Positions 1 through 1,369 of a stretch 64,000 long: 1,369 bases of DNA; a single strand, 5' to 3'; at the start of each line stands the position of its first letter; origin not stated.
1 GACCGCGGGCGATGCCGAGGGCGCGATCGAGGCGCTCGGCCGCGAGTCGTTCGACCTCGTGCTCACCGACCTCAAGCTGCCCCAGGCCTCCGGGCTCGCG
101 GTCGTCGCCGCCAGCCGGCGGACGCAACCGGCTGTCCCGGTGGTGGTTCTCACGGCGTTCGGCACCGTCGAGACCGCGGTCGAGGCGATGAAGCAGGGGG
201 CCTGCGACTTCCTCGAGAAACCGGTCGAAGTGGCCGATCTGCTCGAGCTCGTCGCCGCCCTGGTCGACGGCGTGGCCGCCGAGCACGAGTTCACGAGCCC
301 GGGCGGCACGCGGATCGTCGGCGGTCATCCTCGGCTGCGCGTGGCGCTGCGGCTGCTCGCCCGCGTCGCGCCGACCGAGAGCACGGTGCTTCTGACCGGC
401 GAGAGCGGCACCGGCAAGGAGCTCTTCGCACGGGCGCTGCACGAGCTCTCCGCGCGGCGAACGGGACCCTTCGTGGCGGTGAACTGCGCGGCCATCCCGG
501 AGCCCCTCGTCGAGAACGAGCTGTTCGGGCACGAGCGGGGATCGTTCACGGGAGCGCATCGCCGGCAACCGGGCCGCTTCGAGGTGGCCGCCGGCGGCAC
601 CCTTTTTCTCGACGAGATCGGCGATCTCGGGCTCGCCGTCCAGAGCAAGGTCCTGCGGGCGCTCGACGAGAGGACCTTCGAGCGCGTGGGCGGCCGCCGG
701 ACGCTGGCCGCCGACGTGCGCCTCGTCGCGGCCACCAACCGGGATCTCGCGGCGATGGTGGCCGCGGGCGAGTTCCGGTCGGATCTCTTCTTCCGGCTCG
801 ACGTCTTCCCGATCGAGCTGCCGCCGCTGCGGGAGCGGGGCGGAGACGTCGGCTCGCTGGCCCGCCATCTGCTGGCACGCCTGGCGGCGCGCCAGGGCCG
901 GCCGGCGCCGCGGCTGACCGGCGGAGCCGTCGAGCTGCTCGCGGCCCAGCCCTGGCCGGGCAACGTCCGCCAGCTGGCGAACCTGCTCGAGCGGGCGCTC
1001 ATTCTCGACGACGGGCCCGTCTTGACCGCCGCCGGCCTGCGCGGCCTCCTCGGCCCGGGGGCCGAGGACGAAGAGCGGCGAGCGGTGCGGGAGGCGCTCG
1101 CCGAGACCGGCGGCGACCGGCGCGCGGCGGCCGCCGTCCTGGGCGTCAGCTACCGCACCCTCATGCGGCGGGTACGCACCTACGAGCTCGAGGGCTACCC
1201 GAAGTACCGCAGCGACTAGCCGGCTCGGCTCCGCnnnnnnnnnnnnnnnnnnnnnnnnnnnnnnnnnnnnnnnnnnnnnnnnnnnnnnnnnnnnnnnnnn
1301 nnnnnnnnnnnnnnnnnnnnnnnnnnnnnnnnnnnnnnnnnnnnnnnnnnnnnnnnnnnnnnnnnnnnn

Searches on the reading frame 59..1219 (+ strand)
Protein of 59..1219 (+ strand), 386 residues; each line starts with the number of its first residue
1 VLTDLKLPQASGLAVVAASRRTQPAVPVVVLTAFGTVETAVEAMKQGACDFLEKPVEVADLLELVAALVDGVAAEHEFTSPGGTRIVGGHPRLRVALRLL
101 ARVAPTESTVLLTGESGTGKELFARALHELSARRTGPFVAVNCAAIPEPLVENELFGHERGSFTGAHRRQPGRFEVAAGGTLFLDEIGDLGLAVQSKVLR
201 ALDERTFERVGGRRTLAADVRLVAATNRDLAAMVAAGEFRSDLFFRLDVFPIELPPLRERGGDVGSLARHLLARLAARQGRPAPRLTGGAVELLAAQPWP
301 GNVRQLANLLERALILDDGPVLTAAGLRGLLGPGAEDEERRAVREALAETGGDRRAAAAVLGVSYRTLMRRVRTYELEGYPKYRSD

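Call 31: search_protein_families(library=pfam, proteins=[window:59-1219:+], max_evalue=0.001)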
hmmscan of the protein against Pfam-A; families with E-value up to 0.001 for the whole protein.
window:59-1219:+ (386 aa): 10 families
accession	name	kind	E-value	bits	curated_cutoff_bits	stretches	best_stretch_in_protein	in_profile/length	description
PF00158.32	Sigma54_activat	-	5.4e-67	225.1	20.2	1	87-253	2-168/168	Sigma-54 interaction domain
PF14532.12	Sigma54_activ_2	-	4.4e-19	69.5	25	1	100-257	14-138/138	Sigma-54 interaction domain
PF25601.1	AAA_lid_14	-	5.9e-19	68.1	27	1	258-337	1-80/87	AAA+ ATPase lid domain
PF00072.30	Response_reg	-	3.7e-13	50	30.2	1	1-65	46-110/111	Response regulator receiver domain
PF02954.25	HTH_8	-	1.4e-09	38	22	1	336-375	3-42/42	Bacterial regulatory protein, Fis family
PF07728.20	AAA_5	-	1.3e-08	35.4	22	1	110-228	2-123/139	AAA domain (dynein-related subfamily)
PF01078.27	Mg_chelatase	-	2.8e-06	27.3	20.3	0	165-228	93-158/207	Magnesium chelatase, subunit ChlI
PF13384.12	HTH_23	-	0.00016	21.8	24.6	1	341-380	9-46/50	Homeodomain-like domain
PF13518.12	HTH_28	-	0.0002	21.8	25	1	341-379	4-40/52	Helix-turn-helix domain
PF00004.35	AAA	-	0.00044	21.2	21.2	1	110-228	1-110/131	ATPase family associated with various cellular activities (AAA)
